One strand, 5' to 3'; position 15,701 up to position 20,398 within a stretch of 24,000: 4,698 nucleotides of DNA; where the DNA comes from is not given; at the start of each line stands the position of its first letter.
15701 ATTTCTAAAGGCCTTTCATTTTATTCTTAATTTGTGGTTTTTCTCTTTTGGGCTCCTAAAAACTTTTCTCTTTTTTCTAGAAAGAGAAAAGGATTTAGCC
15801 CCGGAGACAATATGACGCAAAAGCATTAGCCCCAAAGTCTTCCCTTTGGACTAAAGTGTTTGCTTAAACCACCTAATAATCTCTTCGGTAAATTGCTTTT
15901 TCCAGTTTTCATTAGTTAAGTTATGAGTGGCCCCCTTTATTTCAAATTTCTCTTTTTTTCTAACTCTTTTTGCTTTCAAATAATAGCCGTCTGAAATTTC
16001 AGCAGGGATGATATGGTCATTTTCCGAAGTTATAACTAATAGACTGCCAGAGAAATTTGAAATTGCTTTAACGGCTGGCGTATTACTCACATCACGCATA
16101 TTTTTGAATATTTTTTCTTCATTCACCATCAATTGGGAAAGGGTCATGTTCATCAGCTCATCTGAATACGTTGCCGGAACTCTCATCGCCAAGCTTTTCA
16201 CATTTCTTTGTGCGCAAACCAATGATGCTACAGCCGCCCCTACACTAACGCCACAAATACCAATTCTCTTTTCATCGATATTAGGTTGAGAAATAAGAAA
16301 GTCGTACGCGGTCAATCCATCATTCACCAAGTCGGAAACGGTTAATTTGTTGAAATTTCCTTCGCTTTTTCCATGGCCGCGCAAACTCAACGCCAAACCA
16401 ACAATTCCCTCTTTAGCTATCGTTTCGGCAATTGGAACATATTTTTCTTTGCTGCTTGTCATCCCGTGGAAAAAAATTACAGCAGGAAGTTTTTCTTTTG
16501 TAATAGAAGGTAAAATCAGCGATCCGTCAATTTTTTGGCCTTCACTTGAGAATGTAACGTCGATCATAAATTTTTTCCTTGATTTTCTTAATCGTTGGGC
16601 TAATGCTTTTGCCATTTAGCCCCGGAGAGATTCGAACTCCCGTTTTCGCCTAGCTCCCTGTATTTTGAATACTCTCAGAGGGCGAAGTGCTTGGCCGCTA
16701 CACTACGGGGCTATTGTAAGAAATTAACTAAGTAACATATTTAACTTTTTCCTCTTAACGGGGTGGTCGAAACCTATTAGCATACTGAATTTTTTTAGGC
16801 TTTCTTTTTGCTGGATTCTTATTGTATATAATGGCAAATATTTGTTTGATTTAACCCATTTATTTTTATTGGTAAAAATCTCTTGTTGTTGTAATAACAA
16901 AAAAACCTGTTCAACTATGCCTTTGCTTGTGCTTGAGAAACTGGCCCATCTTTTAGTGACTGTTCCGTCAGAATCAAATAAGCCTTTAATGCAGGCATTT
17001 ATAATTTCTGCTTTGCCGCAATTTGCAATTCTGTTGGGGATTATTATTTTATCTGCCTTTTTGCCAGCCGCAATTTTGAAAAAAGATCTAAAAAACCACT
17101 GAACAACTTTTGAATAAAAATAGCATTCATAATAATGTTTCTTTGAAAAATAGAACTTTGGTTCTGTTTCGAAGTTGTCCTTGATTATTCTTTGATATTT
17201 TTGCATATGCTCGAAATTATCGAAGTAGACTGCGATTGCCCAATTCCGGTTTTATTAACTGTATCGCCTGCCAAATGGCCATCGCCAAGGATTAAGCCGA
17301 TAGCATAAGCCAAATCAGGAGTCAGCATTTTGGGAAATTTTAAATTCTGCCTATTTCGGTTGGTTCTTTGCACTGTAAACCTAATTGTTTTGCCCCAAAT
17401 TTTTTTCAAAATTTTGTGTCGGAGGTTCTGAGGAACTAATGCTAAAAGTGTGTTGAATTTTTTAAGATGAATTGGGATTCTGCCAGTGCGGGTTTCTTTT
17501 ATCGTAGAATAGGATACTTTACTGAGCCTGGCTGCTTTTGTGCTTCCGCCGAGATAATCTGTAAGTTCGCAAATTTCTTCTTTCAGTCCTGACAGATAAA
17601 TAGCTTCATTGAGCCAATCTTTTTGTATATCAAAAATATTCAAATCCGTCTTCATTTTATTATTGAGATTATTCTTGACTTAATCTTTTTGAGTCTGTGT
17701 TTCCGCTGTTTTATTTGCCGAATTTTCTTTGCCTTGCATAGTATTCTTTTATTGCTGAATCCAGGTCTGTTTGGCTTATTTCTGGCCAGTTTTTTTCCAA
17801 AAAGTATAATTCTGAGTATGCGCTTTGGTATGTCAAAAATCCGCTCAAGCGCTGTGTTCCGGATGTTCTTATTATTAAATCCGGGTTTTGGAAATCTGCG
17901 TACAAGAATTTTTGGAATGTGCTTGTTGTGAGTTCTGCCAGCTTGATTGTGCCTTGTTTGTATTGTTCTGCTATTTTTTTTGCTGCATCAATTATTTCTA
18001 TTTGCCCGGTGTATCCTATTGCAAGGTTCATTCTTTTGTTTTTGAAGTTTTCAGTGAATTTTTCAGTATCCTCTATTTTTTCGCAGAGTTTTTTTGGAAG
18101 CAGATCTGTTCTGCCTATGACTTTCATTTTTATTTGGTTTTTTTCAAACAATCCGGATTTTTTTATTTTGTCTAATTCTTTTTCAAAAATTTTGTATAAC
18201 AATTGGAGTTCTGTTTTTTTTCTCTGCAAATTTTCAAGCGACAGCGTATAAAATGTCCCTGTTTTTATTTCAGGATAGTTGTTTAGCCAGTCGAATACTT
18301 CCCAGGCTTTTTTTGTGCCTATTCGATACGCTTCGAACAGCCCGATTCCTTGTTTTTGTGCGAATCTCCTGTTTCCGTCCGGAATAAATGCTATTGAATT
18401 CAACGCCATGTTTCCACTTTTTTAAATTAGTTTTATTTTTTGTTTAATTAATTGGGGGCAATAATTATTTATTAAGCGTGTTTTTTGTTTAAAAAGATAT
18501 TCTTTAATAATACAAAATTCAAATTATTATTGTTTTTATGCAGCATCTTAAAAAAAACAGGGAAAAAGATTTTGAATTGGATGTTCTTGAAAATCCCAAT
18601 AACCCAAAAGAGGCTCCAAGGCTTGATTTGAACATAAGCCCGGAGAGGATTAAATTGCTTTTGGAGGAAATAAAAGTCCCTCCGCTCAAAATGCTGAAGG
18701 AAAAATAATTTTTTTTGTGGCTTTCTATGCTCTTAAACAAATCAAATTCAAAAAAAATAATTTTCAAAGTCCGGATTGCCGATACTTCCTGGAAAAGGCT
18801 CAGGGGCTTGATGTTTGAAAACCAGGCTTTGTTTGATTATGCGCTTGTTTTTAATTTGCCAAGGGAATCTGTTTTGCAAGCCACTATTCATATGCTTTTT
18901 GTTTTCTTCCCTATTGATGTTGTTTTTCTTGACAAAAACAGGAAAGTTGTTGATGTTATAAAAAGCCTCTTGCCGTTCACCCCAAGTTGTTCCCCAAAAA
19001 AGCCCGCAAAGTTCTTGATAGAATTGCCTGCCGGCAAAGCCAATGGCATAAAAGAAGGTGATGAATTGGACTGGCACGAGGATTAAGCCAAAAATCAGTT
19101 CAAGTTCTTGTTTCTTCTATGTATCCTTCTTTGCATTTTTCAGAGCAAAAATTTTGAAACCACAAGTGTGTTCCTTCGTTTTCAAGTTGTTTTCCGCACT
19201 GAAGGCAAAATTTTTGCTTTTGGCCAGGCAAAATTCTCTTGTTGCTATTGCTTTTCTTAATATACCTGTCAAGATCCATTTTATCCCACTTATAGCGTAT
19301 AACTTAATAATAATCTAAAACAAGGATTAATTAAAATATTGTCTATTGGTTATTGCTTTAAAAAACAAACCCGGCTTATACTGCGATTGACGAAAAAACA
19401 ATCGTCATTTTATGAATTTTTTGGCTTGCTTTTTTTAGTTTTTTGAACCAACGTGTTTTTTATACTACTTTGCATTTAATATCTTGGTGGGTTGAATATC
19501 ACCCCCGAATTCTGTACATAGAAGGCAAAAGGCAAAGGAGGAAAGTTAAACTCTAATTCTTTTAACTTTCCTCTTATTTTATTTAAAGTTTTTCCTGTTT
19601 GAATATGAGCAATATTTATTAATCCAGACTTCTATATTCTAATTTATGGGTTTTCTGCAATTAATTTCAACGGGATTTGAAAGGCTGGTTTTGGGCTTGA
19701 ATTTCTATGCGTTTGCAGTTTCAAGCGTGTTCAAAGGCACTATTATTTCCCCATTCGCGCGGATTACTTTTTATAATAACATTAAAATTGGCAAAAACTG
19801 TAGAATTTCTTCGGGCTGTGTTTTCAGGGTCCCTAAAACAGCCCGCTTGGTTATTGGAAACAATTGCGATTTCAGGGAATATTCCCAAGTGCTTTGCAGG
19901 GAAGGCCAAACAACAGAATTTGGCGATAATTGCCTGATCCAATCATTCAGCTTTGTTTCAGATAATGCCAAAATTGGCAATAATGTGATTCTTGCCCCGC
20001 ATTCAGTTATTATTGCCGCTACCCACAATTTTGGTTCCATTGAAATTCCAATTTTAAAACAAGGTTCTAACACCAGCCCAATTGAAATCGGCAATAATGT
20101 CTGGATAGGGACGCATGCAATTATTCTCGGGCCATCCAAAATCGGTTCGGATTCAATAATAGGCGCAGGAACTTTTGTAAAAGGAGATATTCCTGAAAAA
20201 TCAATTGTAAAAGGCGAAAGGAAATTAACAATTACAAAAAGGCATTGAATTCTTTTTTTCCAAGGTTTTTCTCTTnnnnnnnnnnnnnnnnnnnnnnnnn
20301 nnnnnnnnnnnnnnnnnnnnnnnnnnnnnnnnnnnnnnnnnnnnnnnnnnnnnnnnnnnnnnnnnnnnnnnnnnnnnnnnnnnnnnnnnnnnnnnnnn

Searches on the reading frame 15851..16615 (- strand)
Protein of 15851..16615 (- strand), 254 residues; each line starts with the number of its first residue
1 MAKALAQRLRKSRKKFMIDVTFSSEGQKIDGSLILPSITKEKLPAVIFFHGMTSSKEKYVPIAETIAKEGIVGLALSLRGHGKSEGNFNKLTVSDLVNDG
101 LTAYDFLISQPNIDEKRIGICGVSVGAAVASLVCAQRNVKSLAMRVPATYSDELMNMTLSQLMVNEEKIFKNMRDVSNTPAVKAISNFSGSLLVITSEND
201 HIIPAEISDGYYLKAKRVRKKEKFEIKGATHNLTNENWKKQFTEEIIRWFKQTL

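Call 7: search_protein_families(library=pfam, proteins=[window:15851-16615:-], max_evalue=0.01)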
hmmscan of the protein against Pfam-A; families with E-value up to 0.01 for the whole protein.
window:15851-16615:- (254 aa): 16 families
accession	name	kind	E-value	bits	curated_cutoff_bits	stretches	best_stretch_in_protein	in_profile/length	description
PF12146.15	Hydrolase_4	-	1.2e-16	61.2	27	1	45-154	6-116/239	Serine aminopeptidase, S33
PF05448.18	AXE1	-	2.2e-10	40.2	21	1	18-84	57-123/321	Acetyl xylan esterase (AXE1)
PF00326.27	Peptidase_S9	-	1.5e-09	38.1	22.6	1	65-254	9-210/213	Prolyl oligopeptidase family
PF02129.25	Peptidase_S15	-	4.6e-08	33.5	23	1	26-163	2-142/262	X-Pro dipeptidyl-peptidase (S15 family)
PF00561.26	Abhydrolase_1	-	5.5e-08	33.2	25.8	1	44-147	1-102/245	alpha/beta hydrolase fold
PF08840.17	BAAT_C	-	9.5e-08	32.8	20.9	1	103-209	9-133/210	BAAT / Acyl-CoA thioester hydrolase C terminal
PF01738.24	DLH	-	1e-06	29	21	1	33-236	5-191/217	Dienelactone hydrolase family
PF03403.19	PAF-AH_p_II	-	7e-06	25.3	20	1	38-82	95-139/372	Platelet-activating factor acetylhydrolase, isoform II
PF20434.5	BD-FAE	-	1e-05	25.6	26.8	1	34-153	4-126/215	BD-FAE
PF12697.13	Abhydrolase_6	-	1.4e-05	26.3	26.3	1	46-134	1-84/217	Alpha/beta hydrolase family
PF12740.14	PETase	-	2e-05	24.6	28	0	186-252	165-231/263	PET hydrolase-like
PF06500.17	FrsA-like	-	0.00046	19.5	22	1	18-132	169-281/414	Esterase FrsA-like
PF04083.22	Abhydro_lipase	-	0.0036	17.3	27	0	208-227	20-36/63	Partial alpha/beta-hydrolase lipase region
PF07859.19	Abhydrolase_3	-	0.0039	17.4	25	1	96-137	48-92/210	alpha/beta hydrolase fold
PF05728.18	UPF0227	-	0.0076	16.6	21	0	114-220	57-166/187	Uncharacterised protein family (UPF0227)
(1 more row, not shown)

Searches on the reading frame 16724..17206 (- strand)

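Call 7: search_protein_families(library=pfam, proteins=[window:16724-17206:-], max_evalue=0.01)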
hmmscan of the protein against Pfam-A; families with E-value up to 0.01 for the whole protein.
window:16724-17206:- (160 aa): 1 family
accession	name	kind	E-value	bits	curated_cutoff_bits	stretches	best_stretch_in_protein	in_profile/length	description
PF14528.11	LAGLIDADG_3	-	1.1e-12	48.5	22.5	1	69-145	3-82/82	LAGLIDADG-like domain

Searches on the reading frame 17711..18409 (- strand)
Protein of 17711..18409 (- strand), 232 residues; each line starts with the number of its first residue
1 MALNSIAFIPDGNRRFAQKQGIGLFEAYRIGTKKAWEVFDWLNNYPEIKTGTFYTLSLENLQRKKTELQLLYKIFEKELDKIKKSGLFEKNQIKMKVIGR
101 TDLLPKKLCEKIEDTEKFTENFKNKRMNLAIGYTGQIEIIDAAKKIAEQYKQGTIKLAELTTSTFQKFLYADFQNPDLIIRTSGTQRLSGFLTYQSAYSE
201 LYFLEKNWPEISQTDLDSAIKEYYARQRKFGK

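Call 7: search_protein_families(library=pfam, proteins=[window:17711-18409:-], max_evalue=0.01)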
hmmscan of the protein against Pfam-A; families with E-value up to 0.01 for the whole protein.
window:17711-18409:- (232 aa): 2 families
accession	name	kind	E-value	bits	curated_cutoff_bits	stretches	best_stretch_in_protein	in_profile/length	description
PF01255.24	Prenyltransf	-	1.1e-60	205.4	27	1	9-231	1-219/219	Putative undecaprenyl diphosphate synthase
PF00157.23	Pou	-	0.0039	17.5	27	0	112-145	3-33/72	Pou domain - N-terminal to homeobox domain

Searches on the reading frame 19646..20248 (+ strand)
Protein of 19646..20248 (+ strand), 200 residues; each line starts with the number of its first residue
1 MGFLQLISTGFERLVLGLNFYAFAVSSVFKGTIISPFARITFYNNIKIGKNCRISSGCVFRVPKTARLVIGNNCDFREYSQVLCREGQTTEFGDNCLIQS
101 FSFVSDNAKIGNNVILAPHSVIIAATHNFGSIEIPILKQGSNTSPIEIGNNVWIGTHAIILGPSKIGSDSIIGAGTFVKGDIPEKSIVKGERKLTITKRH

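Call 7: search_protein_families(library=pfam, proteins=[window:19646-20248:+], max_evalue=0.01)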
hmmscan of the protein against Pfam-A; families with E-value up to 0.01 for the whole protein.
window:19646-20248:+ (200 aa): 4 families
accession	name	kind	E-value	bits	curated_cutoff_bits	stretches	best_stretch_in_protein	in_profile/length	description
PF00132.30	Hexapep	-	1.5e-24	85.1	27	3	146-180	2-36/36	Bacterial transferase hexapeptide (six repeats)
PF14602.12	Hexapep_2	-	9.6e-08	32.1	27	1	145-178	1-32/34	Hexapeptide repeat of succinyl-transferase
PF25084.1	LbH_EIF2B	-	2.3e-05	24.8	54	0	87-121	25-92/105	EIF2B subunit epsilon LbH domain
PF21711.3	DCTN5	-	0.00032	20.9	40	0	46-126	55-144/182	Dynactin subunit 5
